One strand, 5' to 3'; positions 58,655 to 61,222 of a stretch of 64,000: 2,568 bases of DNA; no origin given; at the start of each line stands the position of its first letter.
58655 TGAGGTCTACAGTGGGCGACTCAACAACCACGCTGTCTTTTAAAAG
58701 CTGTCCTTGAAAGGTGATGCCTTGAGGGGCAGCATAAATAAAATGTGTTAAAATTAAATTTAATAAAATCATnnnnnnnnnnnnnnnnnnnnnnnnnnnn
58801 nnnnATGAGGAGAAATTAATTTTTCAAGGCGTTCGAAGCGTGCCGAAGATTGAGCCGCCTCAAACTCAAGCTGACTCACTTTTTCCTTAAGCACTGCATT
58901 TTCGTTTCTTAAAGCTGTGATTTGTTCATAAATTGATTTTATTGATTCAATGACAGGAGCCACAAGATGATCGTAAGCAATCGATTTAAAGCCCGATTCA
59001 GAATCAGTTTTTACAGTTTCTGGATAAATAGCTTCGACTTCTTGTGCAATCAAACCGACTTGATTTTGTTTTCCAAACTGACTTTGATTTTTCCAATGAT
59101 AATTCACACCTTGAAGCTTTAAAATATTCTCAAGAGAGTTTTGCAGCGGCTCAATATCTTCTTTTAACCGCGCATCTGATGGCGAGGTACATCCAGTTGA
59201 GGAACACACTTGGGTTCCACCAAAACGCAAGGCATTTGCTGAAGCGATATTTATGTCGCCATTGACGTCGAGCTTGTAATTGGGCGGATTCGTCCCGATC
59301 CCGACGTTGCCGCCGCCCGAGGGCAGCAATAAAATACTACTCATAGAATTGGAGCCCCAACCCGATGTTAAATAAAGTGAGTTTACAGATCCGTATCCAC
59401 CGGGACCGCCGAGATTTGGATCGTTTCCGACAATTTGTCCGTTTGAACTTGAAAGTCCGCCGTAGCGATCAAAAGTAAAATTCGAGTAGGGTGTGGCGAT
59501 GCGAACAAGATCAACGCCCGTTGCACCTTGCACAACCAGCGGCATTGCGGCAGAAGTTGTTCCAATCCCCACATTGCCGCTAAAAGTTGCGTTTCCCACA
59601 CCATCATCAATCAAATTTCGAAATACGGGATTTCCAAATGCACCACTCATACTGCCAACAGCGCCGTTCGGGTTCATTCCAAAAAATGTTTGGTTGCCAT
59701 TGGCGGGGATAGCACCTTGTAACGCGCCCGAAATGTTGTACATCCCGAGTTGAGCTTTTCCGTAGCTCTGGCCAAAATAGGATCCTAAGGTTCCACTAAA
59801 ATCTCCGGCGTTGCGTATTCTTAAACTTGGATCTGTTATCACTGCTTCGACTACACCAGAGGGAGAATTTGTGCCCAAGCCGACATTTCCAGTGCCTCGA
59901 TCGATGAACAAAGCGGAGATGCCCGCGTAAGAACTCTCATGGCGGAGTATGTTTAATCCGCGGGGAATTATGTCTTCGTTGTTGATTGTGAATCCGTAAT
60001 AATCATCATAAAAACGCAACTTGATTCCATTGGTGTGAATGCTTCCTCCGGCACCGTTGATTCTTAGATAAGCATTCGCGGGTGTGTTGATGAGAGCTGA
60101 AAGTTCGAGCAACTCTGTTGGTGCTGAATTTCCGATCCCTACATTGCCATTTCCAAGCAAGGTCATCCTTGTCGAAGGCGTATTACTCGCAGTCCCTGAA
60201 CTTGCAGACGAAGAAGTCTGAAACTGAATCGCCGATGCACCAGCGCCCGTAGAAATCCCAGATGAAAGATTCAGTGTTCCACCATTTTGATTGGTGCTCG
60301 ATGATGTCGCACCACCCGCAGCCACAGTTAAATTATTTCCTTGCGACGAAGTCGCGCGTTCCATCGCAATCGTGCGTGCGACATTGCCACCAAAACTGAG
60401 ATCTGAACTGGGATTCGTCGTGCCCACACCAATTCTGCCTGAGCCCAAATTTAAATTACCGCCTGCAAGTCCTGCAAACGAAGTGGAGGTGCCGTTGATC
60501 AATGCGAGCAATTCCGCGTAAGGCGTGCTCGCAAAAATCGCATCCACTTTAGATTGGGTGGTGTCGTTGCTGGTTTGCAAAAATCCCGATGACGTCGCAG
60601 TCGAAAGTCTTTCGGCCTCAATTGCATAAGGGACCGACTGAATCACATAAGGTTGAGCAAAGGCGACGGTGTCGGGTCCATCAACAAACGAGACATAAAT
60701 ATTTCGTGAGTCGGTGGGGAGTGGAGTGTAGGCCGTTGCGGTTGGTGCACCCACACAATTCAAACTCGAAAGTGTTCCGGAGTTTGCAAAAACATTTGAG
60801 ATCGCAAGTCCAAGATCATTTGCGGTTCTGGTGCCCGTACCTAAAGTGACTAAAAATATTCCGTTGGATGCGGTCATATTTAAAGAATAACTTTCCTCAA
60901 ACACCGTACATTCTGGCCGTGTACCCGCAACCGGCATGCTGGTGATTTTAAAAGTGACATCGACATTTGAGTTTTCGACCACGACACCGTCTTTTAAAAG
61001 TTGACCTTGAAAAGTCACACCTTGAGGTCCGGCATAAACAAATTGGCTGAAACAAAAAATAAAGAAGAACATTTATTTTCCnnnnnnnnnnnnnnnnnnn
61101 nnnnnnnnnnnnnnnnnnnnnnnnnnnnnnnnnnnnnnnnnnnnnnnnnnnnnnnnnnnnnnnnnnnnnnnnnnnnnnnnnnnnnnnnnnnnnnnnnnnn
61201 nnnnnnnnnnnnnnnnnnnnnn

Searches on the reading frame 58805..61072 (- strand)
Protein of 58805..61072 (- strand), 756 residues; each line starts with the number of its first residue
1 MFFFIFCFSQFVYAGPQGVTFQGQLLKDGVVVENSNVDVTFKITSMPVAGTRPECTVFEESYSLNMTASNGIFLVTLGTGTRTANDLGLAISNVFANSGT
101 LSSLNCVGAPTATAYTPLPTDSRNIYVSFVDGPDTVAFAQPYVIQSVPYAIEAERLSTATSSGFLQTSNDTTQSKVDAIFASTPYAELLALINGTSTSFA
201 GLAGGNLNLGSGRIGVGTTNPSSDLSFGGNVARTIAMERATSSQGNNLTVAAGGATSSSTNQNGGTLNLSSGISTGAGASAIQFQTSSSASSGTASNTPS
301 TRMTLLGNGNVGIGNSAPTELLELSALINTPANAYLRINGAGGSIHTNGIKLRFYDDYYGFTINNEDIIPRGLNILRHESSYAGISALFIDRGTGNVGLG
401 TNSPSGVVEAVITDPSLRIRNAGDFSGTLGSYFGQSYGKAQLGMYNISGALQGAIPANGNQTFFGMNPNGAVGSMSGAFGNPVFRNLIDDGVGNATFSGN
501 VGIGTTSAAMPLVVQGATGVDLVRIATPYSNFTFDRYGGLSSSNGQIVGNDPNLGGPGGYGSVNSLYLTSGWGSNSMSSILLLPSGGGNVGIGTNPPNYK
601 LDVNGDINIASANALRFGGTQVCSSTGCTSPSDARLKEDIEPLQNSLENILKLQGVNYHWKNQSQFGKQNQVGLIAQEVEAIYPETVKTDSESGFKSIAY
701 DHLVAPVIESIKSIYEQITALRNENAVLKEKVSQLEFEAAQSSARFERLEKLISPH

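Call 82: search_protein_families(library=pfam, proteins=[window:58805-61072:-], max_evalue=0.001)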
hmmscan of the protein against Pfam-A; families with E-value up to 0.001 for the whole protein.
window:58805-61072:- (756 aa): 1 family
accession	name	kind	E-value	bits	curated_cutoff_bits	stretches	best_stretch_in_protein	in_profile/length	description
PF13884.11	Peptidase_S74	-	1.8e-19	70.2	22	1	632-688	1-58/58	Chaperone of endosialidase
